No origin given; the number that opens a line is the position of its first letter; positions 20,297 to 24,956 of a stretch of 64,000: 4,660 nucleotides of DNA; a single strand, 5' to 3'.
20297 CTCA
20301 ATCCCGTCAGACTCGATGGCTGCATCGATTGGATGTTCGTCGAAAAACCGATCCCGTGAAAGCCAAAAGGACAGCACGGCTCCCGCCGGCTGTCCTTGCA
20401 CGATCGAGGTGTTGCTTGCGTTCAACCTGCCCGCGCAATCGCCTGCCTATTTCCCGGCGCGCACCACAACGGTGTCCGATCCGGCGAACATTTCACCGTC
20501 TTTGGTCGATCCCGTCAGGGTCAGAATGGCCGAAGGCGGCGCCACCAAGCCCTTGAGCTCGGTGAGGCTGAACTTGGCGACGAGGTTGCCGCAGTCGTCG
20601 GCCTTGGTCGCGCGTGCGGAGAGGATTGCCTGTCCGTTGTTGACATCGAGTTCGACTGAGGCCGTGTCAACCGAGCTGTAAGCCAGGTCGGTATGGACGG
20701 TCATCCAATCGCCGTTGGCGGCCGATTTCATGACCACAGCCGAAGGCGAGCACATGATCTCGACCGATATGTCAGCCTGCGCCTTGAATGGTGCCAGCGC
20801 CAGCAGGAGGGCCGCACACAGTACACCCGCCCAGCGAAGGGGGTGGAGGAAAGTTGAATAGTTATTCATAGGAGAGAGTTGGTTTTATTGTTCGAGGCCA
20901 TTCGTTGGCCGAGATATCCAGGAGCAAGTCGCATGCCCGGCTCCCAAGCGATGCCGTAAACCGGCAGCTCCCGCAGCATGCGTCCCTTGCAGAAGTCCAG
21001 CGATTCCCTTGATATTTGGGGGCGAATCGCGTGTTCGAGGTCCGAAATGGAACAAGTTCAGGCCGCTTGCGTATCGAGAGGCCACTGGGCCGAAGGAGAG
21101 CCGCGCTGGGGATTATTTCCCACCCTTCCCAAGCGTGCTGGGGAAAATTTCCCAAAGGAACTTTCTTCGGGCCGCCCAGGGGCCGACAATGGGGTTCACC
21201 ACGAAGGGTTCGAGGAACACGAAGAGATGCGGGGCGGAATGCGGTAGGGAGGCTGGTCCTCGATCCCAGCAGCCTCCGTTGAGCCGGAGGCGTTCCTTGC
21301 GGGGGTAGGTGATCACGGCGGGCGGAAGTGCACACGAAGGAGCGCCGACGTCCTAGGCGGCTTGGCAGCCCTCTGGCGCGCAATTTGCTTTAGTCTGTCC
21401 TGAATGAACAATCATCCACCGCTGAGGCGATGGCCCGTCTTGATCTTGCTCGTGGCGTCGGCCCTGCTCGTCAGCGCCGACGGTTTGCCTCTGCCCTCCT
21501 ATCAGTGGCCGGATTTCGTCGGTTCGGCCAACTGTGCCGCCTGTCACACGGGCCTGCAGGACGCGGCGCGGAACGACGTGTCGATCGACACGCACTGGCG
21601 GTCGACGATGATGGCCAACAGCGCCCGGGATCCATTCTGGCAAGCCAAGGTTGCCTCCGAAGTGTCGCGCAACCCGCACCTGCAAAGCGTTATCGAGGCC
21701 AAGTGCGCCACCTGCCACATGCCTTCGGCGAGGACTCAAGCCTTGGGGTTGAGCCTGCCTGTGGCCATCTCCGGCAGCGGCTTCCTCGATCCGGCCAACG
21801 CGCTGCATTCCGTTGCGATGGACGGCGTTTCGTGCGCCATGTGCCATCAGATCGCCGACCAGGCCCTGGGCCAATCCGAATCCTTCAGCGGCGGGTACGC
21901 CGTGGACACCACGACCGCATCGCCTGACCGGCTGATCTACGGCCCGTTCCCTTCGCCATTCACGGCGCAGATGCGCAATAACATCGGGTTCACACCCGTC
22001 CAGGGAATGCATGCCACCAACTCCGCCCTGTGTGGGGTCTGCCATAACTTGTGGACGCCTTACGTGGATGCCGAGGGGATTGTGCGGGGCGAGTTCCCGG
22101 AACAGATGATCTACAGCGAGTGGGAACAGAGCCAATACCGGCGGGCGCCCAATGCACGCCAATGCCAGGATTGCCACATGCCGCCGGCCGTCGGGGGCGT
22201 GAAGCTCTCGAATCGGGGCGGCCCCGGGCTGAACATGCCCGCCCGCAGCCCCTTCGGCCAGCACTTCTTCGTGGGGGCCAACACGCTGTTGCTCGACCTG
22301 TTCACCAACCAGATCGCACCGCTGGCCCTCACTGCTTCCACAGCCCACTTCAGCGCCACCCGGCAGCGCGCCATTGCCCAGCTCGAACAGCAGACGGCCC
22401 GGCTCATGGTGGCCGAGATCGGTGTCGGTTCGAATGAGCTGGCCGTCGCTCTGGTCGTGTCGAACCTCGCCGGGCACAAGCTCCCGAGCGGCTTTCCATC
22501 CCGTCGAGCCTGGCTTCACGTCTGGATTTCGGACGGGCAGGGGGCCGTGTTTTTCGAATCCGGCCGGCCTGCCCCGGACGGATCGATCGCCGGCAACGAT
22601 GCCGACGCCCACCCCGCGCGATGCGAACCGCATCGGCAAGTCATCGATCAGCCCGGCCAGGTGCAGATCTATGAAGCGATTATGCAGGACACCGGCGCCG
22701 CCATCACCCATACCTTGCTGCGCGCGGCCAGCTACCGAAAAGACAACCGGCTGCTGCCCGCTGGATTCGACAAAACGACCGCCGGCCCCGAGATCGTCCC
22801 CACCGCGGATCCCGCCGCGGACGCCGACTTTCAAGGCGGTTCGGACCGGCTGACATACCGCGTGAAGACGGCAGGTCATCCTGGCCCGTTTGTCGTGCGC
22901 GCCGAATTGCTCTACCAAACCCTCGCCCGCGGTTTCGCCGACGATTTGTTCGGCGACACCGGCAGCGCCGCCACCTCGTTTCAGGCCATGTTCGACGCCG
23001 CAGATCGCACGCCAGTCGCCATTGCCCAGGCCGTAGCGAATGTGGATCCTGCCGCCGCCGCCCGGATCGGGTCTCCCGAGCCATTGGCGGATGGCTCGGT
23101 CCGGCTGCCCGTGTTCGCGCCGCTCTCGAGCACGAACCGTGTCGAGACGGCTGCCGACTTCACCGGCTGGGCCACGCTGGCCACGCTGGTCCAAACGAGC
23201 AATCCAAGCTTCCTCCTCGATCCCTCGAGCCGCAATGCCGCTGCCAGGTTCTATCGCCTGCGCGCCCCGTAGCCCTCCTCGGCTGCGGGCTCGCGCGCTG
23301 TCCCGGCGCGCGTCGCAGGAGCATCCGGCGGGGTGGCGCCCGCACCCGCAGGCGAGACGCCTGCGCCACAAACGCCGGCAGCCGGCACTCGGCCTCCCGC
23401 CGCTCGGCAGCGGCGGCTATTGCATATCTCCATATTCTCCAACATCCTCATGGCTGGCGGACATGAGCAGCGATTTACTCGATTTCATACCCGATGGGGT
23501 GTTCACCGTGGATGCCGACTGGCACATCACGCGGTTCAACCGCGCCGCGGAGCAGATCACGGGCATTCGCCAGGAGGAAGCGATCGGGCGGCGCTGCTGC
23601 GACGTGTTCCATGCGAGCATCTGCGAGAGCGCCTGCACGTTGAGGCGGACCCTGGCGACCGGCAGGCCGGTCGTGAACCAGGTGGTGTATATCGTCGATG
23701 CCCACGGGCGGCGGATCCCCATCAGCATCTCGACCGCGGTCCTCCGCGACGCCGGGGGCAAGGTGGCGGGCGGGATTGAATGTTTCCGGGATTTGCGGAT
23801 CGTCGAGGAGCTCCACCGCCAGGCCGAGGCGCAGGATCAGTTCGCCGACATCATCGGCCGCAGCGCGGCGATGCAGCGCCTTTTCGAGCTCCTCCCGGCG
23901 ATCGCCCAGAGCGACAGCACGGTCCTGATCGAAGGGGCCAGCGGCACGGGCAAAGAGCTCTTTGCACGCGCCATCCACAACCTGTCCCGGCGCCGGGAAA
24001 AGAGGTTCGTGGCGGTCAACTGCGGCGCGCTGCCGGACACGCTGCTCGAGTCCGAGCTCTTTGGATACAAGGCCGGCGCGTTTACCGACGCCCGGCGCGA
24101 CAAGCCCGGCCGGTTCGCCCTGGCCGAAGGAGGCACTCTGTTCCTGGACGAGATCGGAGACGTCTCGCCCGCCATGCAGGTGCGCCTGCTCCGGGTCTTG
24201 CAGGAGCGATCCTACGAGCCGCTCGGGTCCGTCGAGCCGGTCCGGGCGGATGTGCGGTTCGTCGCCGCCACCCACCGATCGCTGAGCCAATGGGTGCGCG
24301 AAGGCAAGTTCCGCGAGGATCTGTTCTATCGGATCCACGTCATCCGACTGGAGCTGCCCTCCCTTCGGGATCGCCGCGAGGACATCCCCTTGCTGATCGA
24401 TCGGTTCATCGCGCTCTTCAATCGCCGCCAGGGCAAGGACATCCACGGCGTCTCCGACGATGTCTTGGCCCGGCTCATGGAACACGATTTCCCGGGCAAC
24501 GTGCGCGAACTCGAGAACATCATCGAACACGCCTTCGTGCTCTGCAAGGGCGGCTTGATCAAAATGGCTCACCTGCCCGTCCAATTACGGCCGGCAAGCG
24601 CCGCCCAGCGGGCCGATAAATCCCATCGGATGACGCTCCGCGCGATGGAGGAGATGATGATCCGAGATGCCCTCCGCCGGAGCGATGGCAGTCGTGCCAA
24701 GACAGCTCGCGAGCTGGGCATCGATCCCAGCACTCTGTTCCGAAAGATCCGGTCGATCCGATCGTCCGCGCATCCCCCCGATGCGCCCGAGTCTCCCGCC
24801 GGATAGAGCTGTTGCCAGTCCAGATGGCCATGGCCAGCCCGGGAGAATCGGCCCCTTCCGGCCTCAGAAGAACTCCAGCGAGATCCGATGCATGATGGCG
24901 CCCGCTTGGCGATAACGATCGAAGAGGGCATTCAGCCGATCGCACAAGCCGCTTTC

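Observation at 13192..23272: Self-contained sigma54 regulon with a new enhancer palindrome (TGGGGA-W4-TYCCCA) controlling surface proteins and a multiheme cytochrome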

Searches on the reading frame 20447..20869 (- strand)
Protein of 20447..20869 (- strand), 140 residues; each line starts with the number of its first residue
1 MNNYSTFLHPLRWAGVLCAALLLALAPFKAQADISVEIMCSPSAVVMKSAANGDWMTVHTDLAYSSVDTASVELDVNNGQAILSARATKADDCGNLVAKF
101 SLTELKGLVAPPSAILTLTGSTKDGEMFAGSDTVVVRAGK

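Call 8: search_protein_families(library=pfam, proteins=[window:20447-20869:-], max_evalue=0.01)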
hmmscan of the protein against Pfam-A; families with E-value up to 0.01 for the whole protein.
window:20447-20869:- (140 aa): 0 families

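Call 26: search_protein_families(library=ncbifam, proteins=[window:20447-20869:-], max_evalue=0.01)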
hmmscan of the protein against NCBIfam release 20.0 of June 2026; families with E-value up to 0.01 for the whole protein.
window:20447-20869:- (140 aa): 0 families

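Call 87: search_solved_structures(query=window:20447-20869:-, max_evalue=5)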
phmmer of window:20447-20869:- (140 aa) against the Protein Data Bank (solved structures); distinct sequences matched with E-value up to 5: 0.

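Call 88: search_protein_families(library=pfam, proteins=[window:20447-20869:-], max_evalue=1)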
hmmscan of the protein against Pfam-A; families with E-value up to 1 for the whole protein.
window:20447-20869:- (140 aa): 2 families
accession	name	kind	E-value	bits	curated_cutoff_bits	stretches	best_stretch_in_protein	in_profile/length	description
PF01455.23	HupF_HypC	-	0.098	13.3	28.5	1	46-72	32-58/65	HupF/HypC family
PF09913.15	DUF2142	-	0.11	11.6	30.1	1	18-63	138-183/395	Predicted membrane protein (DUF2142)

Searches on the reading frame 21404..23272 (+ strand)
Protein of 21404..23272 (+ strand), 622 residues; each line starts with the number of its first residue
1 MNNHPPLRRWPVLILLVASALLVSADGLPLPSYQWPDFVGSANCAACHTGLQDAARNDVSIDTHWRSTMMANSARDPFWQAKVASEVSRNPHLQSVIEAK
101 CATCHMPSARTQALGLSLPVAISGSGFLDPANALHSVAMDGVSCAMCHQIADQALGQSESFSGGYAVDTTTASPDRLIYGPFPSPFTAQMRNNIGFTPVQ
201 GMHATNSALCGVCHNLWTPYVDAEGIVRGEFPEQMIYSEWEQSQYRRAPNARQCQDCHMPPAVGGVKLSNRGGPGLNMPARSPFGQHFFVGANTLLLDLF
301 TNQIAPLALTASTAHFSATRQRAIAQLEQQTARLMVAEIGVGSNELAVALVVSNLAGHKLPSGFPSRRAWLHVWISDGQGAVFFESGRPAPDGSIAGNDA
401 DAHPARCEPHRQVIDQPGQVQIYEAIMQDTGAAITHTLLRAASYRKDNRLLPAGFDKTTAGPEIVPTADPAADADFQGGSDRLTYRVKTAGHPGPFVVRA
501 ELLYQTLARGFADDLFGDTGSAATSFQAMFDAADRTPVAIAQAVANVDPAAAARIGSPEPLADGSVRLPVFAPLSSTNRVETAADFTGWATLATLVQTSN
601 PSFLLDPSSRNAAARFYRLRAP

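Call 8: search_protein_families(library=pfam, proteins=[window:21404-23272:+], max_evalue=0.01)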
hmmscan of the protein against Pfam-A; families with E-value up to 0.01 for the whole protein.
window:21404-23272:+ (622 aa): 5 families
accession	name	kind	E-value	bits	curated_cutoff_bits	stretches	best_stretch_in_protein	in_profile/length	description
PF22113.1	Mtrc-MtrF_II-IV_dom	-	5.3e-06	26.5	30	1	141-261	81-166/176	Outer membrane cytochrome MtrC/MtrF-like, domains II/IV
PF14522.11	Cytochrome_C7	-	7.6e-05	22.9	24.8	0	137-258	9-66/67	Cytochrome c7 and related cytochrome c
PF13442.11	Cytochrome_CBB3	-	0.00066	20.4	27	0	93-119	6-25/68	Cytochrome C oxidase, cbb3-type, subunit III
PF09699.15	Paired_CXXCH_1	-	0.0011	19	20.6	0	96-112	4-20/41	Doubled CXXCH motif (Paired_CXXCH_1)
PF03264.19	Cytochrom_NNT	-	0.0094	16.1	24.1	0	84-113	49-80/174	NapC/NirT cytochrome c family, N-terminal region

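Call 26: search_protein_families(library=ncbifam, proteins=[window:21404-23272:+], max_evalue=0.01)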
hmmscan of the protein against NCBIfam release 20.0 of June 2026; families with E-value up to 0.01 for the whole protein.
window:21404-23272:+ (622 aa): 3 families
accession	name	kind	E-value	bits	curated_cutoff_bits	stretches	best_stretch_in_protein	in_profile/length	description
TIGR04257.1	nanowire_3heme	domain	0.00039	20.5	40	0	40-58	22-40/75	c(7)-type cytochrome triheme domain-containing protein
NF040886.1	cyt_C_like_Sec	equivalog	0.00048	18.8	250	0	343-386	294-338/423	multiheme c-type cytochrome (seleno)protein ExtKL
TIGR03153.1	cytochr_NrfH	equivalog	0.0083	16.2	134.2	0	237-262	41-63/138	cytochrome c nitrite reductase small subunit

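Call 38: search_solved_structures(query=window:21404-23272:+, max_evalue=1)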
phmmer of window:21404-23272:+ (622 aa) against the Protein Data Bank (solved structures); distinct sequences matched with E-value up to 1: 3.
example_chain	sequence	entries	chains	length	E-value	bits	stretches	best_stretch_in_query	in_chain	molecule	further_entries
5ze8_A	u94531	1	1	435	0.00044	22.1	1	9-116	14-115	cytochrome c552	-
3ouq_A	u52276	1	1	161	0.0079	17.9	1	33-124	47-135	Cytochrome c family protein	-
3ov0_A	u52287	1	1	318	0.076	14.7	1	33-119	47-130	Cytochrome c family protein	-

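Call 40: find_homologous_proteins(query=window:21404-23272:+, max_evalue=0.00001)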
Query window:21404-23272:+ (622 aa): 7553 proteins with E <= 0.00001 among 8000 candidates; the best 120 are listed.
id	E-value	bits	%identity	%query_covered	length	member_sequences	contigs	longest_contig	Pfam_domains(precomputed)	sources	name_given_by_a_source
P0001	0.0e+0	1383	97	100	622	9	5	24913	PF22113.2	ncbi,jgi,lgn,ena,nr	ncbi:MAG TPA: hypothetical protein P5555_18040 [Candidatus Paceibacterota bacterium]|nr:hypothetical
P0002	7.2e-270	915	64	100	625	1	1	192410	-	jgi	jgi:hypothetical protein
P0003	2.1e-229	781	55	98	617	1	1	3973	PF14522.12,PF22113.2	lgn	-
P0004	7.4e-227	773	55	98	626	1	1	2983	PF14537.12,PF13442.12,PF14522.12,PF22113.2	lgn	-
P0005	3.8e-226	770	57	96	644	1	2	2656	PF22113.2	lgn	-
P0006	5.4e-221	753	61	86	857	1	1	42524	PF14522.12,PF22113.2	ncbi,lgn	-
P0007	1.4e-220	752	56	96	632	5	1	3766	PF14522.12,PF22113.2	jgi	jgi:hypothetical protein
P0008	7.8e-220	750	54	99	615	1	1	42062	PF13442.12,PF14522.12,PF22113.2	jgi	jgi:hypothetical protein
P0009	9.7e-220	749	60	87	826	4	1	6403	PF14522.12,PF22113.2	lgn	-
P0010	5.9e-218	743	60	85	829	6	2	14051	-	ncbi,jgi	jgi:hypothetical protein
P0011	7.4e-217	740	54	99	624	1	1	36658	PF14522.12,PF22113.2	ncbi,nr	ncbi:multiheme c-type cytochrome [Pontiellaceae bacterium B12227]|nr:multiheme c-type cytochrome [Po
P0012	1.6e-216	739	55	96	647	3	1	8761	PF09699.16,PF13442.12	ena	-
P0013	2.9e-216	738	54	98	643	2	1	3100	PF13442.12,PF22113.2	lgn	-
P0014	1.5e-215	735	55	98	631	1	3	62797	PF14522.12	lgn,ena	-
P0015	3.0e-215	734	55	96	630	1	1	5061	PF13442.12,PF14522.12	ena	-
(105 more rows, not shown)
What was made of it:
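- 21404..23272 (+): Exported pentaheme c-type cytochrome with a C-terminal .......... domain. A lineage-specific neighbour of the cassette. More than 7,500 homologs across phyla (call 40).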

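Call 41: find_encoding_contigs(protein=P0002, flank=8000, max_places=2)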
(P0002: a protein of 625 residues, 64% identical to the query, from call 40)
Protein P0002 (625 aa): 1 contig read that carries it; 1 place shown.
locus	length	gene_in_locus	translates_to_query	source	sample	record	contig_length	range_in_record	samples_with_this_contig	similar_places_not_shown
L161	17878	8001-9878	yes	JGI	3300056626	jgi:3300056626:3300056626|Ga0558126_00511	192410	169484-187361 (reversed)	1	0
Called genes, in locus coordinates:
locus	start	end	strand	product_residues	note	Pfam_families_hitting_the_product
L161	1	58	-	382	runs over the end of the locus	PF01061:ABC2_membrane (faint), PF12730:ABC2_membrane_4 (weak), PF12679:ABC2_membrane_2 (weak)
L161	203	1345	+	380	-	PF04055:Radical_SAM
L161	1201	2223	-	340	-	-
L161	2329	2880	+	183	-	PF04143:Sulf_transp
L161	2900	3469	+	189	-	PF04143:Sulf_transp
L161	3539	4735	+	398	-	PF25917:BSH_RND (weak), PF25973:BSH_CzcB (weak), PF25975:CzcB_C (weak), PF25989:YknX_C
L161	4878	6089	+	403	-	PF12704:MacB_PCD, PF02687:FtsX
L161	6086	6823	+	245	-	PF00005:ABC_tran, PF02463:SMC_N (faint), PF13304:AAA_21 (faint)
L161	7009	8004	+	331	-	-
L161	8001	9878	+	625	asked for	-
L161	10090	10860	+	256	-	PF07963:N_methyl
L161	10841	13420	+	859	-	PF02836:Glyco_hydro_2_C (faint), PF00535:Glycos_transf_2, PF10111:Glyco_tranf_2_2, PF13641:Glyco_tranf_2_3, PF13632:Glyco_trans_2_3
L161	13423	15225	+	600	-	PF00664:ABC_membrane, PF00005:ABC_tran, PF02463:SMC_N (faint)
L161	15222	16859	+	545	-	-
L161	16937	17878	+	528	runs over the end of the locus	PF22113:Mtrc-MtrF_II-IV_dom (faint)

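Call 42: find_encoding_contigs(protein=P0006, flank=8000, max_places=2)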
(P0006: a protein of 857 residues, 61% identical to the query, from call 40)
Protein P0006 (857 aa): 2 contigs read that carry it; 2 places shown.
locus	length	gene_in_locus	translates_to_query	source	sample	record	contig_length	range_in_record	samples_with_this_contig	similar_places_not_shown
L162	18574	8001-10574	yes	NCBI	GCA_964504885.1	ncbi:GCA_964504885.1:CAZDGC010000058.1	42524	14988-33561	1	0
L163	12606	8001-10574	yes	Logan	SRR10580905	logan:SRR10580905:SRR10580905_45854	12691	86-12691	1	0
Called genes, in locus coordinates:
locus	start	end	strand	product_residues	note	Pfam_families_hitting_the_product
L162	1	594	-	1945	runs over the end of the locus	PF00400:WD40 (faint), PF07494:Reg_prop (faint), PF12768:Rax2 (faint), PF12894:ANAPC4_WD40 (faint), PF17164:DUF5122, PF24684:Vgb_lyase (faint), PF17164:DUF5122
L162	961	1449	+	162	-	PF00578:AhpC-TSA, PF08534:Redoxin, PF13911:AhpC-TSA_2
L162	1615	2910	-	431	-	PF06283:ThuA (weak), PF09825:BPL_N (weak)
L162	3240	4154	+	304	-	PF00795:CN_hydrolase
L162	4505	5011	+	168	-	-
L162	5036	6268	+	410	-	PF12801:Fer4_5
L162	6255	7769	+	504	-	-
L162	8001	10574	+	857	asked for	PF14522:Cytochrome_C7 (faint), PF22113:Mtrc-MtrF_II-IV_dom (faint)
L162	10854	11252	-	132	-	-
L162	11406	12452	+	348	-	PF10114:PocR, PF12833:HTH_18, PF00165:HTH_AraC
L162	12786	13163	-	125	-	-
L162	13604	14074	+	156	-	PF07883:Cupin_2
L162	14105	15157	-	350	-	PF09423:PhoD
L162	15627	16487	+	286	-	PF02424:ApbE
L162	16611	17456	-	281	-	PF04909:Amidohydro_2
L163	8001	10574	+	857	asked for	PF14522:Cytochrome_C7 (faint), PF22113:Mtrc-MtrF_II-IV_dom (faint)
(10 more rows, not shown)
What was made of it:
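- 21404..23272 (+): Homologs lie in unrelated contexts (calls 41, 42).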

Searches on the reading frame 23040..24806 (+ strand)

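Call 8: search_protein_families(library=pfam, proteins=[window:23040-24806:+], max_evalue=0.01)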
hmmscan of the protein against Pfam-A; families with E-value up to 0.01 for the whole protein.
window:23040-24806:+ (588 aa): 14 families
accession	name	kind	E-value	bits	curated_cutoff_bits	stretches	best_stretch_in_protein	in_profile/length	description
PF00158.32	Sigma54_activat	-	1.6e-68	230.1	20.2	1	271-437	1-167/168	Sigma-54 interaction domain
PF25601.1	AAA_lid_14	-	8.5e-28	96.5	27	1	443-526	1-84/87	AAA+ ATPase lid domain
PF14532.12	Sigma54_activ_2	-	2.1e-21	77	25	1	272-442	1-138/138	Sigma-54 interaction domain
PF08448.16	PAS_4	-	7.7e-14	52.3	23.1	1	148-253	2-106/110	PAS fold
PF13426.13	PAS_9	-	1.6e-12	48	27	1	151-252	1-101/103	PAS domain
PF00989.32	PAS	-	1.3e-11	45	22.6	1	146-244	6-105/113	PAS fold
PF02954.25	HTH_8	-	2.2e-11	43.7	22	1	532-571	1-40/42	Bacterial regulatory protein, Fis family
PF07728.20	AAA_5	-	5.9e-09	36.5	22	1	295-413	2-123/139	AAA domain (dynein-related subfamily)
PF13188.13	PAS_8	-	9.7e-08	32.1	21.8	1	145-201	5-61/65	PAS domain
PF13191.12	AAA_16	-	0.00016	22.7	32.6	1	272-388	3-121/167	AAA ATPase domain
PF13596.12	PAS_10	-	0.00043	21.3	22.1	1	150-252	8-105/106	PAS domain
PF01078.27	Mg_chelatase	-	0.00059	19.7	20.3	0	353-380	96-123/207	Magnesium chelatase, subunit ChlI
PF00004.35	AAA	-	0.0035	18.2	21.2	1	295-414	1-111/131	ATPase family associated with various cellular activities (AAA)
PF13542.12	HTH_Tnp_ISL3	-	0.0086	16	27.4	0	525-571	6-48/51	Helix-turn-helix domain of transposase family ISL3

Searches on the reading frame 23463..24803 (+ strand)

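Call 26: search_protein_families(library=ncbifam, proteins=[window:23463-24803:+], max_evalue=0.01)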
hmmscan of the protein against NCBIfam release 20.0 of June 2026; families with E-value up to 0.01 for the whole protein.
seq(447 aa): 38 families (the best 25 are shown)
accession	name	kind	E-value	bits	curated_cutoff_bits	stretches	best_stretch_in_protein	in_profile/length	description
NF041552.1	TF_PrdR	equivalog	1.2e-107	360.7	795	1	4-430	138-574/577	sigma-54 dependent transcriptional regulator PrdR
TIGR01817.1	nifA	equivalog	1.4e-101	340.9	528.85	1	120-386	188-453/534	nif-specific transcriptional activator NifA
TIGR01818.1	ntrC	equivalog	3.7e-96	322.7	558.6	2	119-383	125-389/463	nitrogen regulation protein NR(I)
NF038308.1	RNA_repair_RtcR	equivalog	5.7e-96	322.4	650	1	116-398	168-459/530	RNA repair transcriptional activator RtcR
TIGR02915.1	PEP_resp_reg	equivalog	3.1e-95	319.6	502.6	1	120-429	129-439/445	PEP-CTERM-box response regulator transcription factor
NF008469.0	PRK11361.1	equivalog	8e-95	318.2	714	1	115-430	130-452/461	acetoacetate metabolism transcriptional regulator AtoC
NF007689.0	PRK10365.1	equivalog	3.4e-93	312.8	760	1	122-429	134-439/441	sigma-54-dependent response regulator transcription factor ZraR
NF003451.0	PRK05022.1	equivalog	1.4e-88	297.9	476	1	120-431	182-507/512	nitric oxide reductase transcriptional regulator NorR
TIGR02329.1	propionate_PrpR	equivalog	1.6e-87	294.4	499.2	1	118-430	201-525/526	propionate catabolism operon regulatory protein PrpR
NF011695.0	PRK15115.1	equivalog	2.8e-84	283.4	763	1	116-421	121-425/445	two-component system response regulator GlrR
NF011958.0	PRK15429.1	equivalog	4e-84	283.5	830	1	122-429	373-681/692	formate hydrogenlyase transcriptional activator FlhA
NF011953.0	PRK15424.1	equivalog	4.3e-83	279.7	703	1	119-431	210-533/538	propionate catabolism operon regulatory protein PrpR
NF041946.1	LuxO_transreg_Vib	equivalog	5.8e-82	275.9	800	2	118-390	123-395/463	quorum-sensing sigma-54 dependent transcriptional regulator LuxO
NF041906.1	V4R_TF_MobR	exception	1.5e-81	274.6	999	1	117-429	221-541/544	phenol degradation transcriptional regulator MobR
NF050807.1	TransRegFlbDCaul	equivalog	4.4e-81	273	750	1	123-433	114-439/454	sigma-54-dependent transcriptional regulator FlbD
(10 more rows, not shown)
